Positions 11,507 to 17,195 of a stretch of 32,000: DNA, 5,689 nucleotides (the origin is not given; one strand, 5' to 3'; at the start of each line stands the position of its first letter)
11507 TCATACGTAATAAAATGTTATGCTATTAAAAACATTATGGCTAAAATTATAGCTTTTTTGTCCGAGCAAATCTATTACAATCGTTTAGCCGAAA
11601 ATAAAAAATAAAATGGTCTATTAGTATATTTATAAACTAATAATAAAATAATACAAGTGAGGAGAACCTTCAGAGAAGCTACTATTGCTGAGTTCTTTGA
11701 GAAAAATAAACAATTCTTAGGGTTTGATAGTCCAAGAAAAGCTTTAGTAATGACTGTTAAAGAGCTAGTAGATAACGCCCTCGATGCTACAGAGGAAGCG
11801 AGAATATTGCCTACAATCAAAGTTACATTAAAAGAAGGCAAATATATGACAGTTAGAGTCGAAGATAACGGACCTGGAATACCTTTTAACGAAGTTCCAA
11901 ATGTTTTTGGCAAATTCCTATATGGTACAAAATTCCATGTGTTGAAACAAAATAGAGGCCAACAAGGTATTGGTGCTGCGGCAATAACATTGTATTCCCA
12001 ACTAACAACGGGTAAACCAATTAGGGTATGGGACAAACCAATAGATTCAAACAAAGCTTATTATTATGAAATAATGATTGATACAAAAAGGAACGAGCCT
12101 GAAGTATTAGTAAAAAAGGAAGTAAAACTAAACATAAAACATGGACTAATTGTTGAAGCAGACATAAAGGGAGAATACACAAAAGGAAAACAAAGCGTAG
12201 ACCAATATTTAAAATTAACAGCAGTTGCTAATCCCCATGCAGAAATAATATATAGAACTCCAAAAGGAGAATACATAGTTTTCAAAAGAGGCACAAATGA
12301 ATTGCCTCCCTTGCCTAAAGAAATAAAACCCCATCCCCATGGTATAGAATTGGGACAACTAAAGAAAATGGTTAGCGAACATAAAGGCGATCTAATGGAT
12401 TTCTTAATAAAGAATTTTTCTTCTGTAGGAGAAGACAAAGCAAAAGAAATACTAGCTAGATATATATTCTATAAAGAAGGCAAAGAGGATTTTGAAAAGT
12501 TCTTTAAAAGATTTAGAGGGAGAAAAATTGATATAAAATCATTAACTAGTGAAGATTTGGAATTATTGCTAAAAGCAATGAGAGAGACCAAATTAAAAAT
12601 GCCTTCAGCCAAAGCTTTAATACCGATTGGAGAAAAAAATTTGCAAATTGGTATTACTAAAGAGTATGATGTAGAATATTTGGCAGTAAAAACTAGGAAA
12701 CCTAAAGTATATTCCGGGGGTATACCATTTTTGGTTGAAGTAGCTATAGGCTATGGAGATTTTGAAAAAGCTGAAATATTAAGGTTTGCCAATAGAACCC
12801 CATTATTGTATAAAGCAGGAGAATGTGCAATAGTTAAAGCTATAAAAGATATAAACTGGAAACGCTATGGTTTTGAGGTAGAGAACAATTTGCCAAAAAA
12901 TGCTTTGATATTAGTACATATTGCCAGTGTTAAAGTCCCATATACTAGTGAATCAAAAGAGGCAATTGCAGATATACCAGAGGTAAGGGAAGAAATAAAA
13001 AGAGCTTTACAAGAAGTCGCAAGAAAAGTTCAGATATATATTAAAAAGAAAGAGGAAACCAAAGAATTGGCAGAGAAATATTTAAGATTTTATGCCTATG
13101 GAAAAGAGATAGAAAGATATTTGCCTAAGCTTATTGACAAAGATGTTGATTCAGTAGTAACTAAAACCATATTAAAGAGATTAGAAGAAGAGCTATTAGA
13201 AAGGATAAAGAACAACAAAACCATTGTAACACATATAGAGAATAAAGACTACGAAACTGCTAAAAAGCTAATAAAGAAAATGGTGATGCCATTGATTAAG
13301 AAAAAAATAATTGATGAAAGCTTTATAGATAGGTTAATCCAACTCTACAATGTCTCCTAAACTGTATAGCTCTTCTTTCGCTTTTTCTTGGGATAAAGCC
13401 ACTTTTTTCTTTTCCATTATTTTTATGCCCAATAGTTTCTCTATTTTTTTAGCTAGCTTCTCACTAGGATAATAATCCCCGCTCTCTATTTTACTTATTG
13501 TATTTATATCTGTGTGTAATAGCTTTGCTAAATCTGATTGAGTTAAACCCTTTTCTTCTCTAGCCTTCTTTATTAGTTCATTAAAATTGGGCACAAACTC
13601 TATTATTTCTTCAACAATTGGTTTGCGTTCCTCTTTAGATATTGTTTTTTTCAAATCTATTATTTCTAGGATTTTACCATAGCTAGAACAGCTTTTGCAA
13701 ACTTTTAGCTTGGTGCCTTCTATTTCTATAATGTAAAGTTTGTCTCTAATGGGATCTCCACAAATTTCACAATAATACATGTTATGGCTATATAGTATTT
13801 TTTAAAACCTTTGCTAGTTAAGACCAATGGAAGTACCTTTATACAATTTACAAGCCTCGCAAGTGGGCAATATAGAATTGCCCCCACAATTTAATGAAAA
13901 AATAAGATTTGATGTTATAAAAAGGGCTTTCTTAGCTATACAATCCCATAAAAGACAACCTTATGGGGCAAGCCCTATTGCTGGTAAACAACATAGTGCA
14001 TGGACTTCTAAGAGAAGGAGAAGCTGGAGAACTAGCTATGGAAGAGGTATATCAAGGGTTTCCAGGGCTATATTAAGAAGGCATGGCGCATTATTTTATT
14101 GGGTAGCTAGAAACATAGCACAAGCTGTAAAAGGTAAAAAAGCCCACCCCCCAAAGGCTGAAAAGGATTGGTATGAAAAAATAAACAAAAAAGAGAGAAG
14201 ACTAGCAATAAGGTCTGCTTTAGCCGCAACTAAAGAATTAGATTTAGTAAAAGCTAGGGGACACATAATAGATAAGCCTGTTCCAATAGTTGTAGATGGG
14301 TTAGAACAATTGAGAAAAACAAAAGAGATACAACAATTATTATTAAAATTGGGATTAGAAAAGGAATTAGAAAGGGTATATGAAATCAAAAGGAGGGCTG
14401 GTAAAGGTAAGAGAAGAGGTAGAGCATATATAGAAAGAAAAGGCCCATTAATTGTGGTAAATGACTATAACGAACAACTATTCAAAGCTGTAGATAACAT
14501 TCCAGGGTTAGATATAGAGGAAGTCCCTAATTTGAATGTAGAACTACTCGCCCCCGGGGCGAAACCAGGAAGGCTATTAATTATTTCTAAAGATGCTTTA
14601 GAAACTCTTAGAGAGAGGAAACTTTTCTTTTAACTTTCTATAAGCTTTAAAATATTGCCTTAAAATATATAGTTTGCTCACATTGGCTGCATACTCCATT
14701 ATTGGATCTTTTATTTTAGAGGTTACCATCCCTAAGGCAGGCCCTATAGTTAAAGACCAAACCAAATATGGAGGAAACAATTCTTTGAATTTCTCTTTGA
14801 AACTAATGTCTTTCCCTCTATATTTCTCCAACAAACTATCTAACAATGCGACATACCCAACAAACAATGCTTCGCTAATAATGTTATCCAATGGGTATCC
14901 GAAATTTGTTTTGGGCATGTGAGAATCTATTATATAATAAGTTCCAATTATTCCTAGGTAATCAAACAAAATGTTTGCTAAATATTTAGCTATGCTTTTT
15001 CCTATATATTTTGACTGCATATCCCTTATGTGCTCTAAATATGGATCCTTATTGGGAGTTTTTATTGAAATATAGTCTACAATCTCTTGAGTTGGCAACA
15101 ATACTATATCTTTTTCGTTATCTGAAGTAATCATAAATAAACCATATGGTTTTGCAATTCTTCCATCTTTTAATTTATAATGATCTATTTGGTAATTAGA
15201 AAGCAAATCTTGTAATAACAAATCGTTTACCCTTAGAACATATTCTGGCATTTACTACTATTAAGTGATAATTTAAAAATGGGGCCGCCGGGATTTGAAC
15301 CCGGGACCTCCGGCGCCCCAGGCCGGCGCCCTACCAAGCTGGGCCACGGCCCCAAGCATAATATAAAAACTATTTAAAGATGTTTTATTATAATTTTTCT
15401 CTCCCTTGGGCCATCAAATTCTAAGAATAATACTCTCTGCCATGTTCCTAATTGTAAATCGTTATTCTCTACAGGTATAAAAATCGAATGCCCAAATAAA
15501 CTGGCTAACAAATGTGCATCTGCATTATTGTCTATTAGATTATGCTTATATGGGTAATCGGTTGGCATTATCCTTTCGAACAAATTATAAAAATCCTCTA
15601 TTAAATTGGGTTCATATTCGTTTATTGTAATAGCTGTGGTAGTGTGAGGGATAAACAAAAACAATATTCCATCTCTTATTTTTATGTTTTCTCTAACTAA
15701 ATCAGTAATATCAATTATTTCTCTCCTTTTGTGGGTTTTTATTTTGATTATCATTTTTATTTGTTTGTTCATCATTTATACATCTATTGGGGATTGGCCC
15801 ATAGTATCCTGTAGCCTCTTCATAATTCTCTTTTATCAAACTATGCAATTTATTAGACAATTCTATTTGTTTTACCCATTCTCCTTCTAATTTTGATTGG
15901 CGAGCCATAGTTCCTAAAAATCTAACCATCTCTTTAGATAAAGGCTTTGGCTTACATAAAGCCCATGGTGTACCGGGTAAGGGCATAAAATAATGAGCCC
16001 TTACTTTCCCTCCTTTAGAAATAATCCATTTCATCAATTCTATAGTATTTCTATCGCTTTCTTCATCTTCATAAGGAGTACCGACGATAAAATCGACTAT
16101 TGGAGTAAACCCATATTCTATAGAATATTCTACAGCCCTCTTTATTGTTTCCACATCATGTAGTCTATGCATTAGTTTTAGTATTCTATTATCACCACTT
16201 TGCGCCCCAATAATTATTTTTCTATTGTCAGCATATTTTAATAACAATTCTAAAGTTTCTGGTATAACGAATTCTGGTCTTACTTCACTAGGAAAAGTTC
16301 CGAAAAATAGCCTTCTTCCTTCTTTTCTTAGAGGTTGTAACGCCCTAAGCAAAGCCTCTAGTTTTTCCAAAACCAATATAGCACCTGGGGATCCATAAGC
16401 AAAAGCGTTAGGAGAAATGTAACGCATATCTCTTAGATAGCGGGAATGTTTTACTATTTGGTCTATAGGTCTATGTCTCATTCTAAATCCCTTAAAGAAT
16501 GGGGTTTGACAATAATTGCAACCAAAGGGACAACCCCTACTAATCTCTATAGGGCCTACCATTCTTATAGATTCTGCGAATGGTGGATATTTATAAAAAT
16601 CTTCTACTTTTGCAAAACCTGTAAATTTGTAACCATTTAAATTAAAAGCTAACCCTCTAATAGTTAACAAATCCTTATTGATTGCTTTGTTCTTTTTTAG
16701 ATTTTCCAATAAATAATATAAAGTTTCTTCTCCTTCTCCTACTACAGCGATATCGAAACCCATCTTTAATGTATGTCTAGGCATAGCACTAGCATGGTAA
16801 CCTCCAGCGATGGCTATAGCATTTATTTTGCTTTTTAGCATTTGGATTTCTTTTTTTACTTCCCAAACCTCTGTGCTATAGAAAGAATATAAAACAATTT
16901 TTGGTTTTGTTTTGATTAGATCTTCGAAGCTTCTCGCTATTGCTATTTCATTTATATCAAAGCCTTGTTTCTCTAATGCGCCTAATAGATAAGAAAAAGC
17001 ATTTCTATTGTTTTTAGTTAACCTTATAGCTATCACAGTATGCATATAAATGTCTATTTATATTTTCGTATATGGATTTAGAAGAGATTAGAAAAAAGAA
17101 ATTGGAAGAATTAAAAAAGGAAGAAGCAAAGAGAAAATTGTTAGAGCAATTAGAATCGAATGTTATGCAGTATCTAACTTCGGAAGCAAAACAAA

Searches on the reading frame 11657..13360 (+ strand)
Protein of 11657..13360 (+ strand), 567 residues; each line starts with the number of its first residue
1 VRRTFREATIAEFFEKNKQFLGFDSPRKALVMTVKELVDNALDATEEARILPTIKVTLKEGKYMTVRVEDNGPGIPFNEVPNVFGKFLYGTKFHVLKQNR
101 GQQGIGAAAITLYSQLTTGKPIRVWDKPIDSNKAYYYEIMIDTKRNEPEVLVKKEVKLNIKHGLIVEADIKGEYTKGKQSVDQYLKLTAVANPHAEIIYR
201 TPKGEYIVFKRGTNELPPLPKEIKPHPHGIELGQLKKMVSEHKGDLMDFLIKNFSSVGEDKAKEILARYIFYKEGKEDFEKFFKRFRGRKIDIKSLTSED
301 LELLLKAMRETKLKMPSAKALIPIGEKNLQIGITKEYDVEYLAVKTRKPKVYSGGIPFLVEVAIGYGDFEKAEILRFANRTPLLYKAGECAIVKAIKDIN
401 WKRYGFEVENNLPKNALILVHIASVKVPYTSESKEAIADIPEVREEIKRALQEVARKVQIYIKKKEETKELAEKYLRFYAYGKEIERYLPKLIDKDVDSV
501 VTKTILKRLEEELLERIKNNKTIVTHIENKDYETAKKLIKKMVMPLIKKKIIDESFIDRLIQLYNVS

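Call 60: search_protein_families(library=pfam, proteins=[window:11657-13360:+], max_evalue=0.001)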
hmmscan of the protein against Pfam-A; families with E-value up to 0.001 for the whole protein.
window:11657-13360:+ (567 aa): 3 families
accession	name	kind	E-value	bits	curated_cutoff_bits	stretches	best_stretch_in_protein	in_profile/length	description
PF09239.17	Topo-VIb_trans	-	6.7e-57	192.2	24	1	316-474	1-159/159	Topoisomerase VI B subunit, transducer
PF02518.31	HATPase_c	-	8e-12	46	26.4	1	28-119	4-88/111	Histidine kinase-, DNA gyrase B-, and HSP90-like ATPase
PF13589.12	HATPase_c_3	-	2.3e-08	34.6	25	1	33-117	6-89/137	Histidine kinase-, DNA gyrase B-, and HSP90-like ATPase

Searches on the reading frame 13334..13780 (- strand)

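Call 61: search_protein_families(library=pfam, proteins=[window:13334-13780:-], max_evalue=0.001)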
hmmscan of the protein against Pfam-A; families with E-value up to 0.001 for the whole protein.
window:13334-13780:- (148 aa): 4 families
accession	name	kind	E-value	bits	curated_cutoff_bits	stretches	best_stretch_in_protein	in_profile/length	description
PF01381.28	HTH_3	-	2e-15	57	23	1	70-121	1-52/55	Helix-turn-helix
PF12844.13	HTH_19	-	3.3e-11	43.4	30.2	1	68-119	2-53/64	Helix-turn-helix domain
PF13560.12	HTH_31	-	1.5e-07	32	27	1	70-118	6-55/64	Helix-turn-helix domain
PF13413.12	HTH_25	-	7.3e-05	22.9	24.6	1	70-103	2-35/62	Helix-turn-helix domain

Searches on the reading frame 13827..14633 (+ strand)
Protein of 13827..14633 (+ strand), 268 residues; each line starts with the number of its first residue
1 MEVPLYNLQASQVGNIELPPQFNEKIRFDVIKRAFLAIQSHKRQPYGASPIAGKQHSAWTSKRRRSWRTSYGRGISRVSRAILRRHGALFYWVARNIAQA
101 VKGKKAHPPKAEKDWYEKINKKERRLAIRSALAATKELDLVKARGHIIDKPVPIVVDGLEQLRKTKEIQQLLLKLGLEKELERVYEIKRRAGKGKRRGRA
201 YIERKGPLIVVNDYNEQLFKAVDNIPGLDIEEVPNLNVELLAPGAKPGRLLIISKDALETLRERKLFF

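Call 60: search_protein_families(library=pfam, proteins=[window:13827-14633:+], max_evalue=0.001)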
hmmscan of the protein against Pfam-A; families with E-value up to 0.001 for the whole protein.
window:13827-14633:+ (268 aa): 1 family
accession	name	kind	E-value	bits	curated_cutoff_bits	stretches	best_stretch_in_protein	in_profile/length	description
PF00573.27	Ribosomal_L4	-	1.1e-43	149.6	25.8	1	16-264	1-190/190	Ribosomal protein L4/L1 family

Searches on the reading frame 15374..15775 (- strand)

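Call 61: search_protein_families(library=pfam, proteins=[window:15374-15775:-], max_evalue=0.001)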
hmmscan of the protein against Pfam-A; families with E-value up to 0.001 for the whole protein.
window:15374-15775:- (133 aa): 1 family
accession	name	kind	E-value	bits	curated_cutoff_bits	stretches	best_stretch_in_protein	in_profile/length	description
PF01894.22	UPF0047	-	7.5e-37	126.5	27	1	22-131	1-116/117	Uncharacterised protein family UPF0047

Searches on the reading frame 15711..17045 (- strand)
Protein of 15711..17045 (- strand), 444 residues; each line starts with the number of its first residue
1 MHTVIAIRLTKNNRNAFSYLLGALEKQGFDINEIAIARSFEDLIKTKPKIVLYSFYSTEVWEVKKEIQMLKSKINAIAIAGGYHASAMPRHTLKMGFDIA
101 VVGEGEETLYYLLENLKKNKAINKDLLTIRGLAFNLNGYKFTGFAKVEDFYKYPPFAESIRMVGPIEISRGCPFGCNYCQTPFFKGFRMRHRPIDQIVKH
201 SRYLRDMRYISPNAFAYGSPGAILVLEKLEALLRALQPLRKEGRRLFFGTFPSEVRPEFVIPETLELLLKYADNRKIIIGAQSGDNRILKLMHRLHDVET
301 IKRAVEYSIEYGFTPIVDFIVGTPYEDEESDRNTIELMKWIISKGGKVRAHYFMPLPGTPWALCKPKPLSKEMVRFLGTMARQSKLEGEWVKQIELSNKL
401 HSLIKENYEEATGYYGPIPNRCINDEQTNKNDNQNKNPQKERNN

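Call 60: search_protein_families(library=pfam, proteins=[window:15711-17045:-], max_evalue=0.001)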
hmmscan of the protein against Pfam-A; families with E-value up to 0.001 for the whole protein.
window:15711-17045:- (444 aa): 2 families
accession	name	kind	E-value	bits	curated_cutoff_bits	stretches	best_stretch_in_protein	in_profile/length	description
PF04055.27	Radical_SAM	-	3.4e-25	89.6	29.5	1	166-337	1-165/166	Radical SAM superfamily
PF02310.24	B12-binding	-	2.2e-13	50.5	32.1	1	16-110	16-118/121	B12 binding domain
